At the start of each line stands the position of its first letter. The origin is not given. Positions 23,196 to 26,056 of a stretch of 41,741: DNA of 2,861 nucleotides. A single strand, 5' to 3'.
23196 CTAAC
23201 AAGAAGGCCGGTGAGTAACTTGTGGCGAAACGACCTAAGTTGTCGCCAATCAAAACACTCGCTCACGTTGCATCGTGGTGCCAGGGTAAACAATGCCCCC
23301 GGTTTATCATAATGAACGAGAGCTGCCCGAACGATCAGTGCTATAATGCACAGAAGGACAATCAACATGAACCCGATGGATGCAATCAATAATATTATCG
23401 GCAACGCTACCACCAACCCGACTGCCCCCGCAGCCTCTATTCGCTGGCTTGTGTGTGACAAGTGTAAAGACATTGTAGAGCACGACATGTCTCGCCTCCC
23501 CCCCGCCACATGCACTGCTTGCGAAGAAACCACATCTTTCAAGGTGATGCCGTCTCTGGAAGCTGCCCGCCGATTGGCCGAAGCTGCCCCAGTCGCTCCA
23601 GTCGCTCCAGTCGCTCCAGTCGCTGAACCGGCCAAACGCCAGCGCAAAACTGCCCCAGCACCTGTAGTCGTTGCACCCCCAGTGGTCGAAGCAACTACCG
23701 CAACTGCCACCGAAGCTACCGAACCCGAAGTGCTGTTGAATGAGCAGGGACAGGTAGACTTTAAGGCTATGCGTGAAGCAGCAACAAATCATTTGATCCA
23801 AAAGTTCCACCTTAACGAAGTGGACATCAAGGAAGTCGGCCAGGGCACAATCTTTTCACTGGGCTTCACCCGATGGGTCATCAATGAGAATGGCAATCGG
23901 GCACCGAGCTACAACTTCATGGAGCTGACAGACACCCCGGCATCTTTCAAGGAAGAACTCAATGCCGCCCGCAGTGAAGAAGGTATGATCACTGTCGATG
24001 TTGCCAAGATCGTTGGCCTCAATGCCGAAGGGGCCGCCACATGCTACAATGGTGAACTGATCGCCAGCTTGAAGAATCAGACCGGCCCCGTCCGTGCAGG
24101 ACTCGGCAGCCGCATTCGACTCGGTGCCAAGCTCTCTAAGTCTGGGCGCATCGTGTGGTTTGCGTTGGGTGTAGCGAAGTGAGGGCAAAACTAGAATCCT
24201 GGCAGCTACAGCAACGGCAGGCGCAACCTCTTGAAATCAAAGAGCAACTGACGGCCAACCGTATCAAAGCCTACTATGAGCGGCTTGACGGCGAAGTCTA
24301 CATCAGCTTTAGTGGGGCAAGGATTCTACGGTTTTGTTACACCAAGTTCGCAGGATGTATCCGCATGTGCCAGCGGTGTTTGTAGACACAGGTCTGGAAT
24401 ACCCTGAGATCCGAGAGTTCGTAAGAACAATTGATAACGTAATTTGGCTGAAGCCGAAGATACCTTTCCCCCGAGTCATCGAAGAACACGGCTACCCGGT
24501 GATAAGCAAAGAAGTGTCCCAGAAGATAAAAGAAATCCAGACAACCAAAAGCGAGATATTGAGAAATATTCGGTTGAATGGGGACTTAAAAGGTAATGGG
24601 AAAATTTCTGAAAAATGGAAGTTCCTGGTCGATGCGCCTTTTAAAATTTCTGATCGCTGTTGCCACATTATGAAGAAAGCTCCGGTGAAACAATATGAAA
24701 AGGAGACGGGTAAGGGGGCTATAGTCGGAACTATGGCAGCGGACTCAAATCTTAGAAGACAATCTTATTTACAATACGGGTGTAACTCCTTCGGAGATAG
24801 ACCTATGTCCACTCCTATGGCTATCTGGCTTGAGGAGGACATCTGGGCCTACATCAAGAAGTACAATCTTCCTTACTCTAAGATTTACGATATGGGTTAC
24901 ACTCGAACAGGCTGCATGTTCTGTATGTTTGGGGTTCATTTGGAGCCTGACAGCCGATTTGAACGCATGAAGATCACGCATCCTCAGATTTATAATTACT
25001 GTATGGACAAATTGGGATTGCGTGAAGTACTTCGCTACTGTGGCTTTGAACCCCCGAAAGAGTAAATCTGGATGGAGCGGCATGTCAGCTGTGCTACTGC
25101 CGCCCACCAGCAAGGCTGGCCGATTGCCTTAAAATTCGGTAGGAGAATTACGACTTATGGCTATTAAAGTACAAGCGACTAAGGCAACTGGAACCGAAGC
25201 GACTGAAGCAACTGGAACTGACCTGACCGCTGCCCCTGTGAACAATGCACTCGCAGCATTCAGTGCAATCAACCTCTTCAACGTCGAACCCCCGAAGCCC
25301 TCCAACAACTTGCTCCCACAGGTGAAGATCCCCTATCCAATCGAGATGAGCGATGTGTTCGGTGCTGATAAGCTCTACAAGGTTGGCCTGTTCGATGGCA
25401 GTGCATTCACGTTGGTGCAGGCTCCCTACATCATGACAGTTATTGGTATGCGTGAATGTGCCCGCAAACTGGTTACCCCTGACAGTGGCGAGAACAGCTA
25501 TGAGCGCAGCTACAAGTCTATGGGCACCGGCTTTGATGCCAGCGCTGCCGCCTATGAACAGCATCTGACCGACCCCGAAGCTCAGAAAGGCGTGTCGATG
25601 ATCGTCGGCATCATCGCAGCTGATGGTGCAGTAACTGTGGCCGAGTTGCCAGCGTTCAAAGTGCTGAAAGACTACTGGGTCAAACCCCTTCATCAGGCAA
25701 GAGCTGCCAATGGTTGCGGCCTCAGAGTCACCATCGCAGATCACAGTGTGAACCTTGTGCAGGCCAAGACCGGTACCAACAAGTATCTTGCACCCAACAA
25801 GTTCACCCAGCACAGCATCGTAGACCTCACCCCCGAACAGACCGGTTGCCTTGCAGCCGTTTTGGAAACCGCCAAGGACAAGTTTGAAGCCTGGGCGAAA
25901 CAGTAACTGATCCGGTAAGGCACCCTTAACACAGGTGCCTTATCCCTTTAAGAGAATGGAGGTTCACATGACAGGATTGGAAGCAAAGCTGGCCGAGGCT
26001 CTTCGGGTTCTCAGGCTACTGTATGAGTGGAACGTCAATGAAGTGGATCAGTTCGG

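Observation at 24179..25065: PAPS-reductase-like gene is broken exactly inside its PP-loop (SGGKDS) at a G4 homopolymer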

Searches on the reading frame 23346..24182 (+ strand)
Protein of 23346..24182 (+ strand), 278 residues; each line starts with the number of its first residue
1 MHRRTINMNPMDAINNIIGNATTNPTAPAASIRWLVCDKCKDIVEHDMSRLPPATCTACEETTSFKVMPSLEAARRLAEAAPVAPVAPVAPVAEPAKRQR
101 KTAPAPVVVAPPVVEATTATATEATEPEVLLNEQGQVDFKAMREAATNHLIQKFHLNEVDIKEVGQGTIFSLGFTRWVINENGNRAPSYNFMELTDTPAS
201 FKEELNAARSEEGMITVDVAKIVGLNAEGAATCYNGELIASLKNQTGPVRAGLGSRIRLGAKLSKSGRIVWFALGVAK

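Call 26: search_protein_families(library=pfam, proteins=[window:23346-24182:+], max_evalue=0.01)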
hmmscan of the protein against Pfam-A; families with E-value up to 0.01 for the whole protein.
window:23346-24182:+ (278 aa): 0 families

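Call 27: search_protein_families(library=phrogs, proteins=[window:23346-24182:+], max_evalue=0.001)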
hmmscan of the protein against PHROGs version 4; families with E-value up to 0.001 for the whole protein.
window:23346-24182:+ (278 aa): 0 families

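Call 31: find_encoding_contigs(protein=window:23346-24182:+, flank=3000, max_places=10)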
Protein window:23346-24182:+ (278 aa): no gene with exactly this product is on record in the collection.

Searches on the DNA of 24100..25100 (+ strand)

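Call 3: search_dna_similar(query=window:24100-25100:+, collection=phages, mode=near, max_rows=30)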
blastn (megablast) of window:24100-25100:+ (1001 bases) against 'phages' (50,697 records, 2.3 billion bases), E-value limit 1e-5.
No match.

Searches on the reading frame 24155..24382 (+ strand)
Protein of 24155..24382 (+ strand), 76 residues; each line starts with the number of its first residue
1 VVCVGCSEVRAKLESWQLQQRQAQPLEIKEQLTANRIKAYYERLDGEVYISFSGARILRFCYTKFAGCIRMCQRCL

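Call 12: list_cluster_members(proteins=[P0002, P0001, window:24155-24382:+])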
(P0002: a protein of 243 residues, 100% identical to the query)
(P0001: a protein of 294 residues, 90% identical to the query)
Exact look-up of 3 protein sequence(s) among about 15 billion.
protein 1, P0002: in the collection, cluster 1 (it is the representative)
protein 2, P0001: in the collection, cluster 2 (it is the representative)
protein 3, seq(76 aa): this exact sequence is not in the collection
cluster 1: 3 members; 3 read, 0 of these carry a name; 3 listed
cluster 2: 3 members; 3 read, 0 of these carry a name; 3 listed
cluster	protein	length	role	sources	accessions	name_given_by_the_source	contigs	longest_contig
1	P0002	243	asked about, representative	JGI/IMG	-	-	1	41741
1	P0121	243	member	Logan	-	-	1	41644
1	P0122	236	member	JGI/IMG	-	-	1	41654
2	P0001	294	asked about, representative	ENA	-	-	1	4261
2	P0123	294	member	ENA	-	-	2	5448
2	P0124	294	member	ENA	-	-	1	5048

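Call 13: find_encoding_contigs(protein=P0121, flank=10000, max_places=6)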
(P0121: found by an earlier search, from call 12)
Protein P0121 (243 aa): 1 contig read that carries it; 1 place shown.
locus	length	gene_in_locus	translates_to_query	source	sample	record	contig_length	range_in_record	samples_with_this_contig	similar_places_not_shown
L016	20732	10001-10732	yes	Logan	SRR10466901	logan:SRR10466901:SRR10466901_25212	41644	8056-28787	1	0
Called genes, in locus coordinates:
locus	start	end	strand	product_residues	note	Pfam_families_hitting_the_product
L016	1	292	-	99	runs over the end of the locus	-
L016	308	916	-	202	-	PF17338:GP88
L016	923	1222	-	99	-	-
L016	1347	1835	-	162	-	PF04002:RadC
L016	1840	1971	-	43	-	-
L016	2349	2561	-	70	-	-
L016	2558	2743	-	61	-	-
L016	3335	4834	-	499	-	PF13481:AAA_25 (faint), PF19263:DUF5906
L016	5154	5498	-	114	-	-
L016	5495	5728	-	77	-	-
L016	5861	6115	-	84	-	-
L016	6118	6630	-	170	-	-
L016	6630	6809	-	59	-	-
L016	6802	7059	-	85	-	-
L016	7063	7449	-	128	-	-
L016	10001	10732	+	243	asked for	PF01507:PAPS_reduct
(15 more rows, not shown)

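Call 14: find_encoding_contigs(protein=P0122, flank=10000, max_places=6)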
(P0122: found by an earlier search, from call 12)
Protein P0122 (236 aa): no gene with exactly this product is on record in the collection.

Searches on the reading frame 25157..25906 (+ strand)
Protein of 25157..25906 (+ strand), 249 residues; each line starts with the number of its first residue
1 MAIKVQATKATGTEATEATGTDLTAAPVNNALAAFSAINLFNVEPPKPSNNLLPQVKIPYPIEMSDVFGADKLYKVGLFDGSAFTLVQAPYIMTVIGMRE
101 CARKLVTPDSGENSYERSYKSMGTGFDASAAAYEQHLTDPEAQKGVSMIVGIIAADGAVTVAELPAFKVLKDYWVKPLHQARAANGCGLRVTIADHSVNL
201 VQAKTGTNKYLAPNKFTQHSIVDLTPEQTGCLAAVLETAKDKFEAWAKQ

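Call 26: search_protein_families(library=pfam, proteins=[window:25157-25906:+], max_evalue=0.01)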
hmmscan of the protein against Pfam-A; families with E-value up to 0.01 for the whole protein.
window:25157-25906:+ (249 aa): 0 families

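Call 27: search_protein_families(library=phrogs, proteins=[window:25157-25906:+], max_evalue=0.001)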
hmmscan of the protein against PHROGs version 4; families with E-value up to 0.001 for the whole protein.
window:25157-25906:+ (249 aa): 0 families

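Call 30: find_encoding_contigs(protein=window:25157-25906:+, flank=3000, max_places=10)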
Protein window:25157-25906:+ (249 aa): no gene with exactly this product is on record in the collection.

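Call 69: list_cluster_members(proteins=[window:24179-24382:+, window:24179-24382:+, window:24155-24382:+, window:25157-25906:+, window:28460-30592:+])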
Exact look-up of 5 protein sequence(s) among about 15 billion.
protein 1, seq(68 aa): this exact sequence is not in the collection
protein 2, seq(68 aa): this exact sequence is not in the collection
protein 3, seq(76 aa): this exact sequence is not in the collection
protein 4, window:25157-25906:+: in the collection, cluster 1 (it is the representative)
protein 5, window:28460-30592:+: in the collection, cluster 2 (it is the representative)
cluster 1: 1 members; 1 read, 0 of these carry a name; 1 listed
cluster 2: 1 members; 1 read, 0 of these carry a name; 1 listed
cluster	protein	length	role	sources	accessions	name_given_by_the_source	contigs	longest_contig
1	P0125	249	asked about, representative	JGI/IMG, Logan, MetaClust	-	-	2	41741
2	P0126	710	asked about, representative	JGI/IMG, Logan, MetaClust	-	-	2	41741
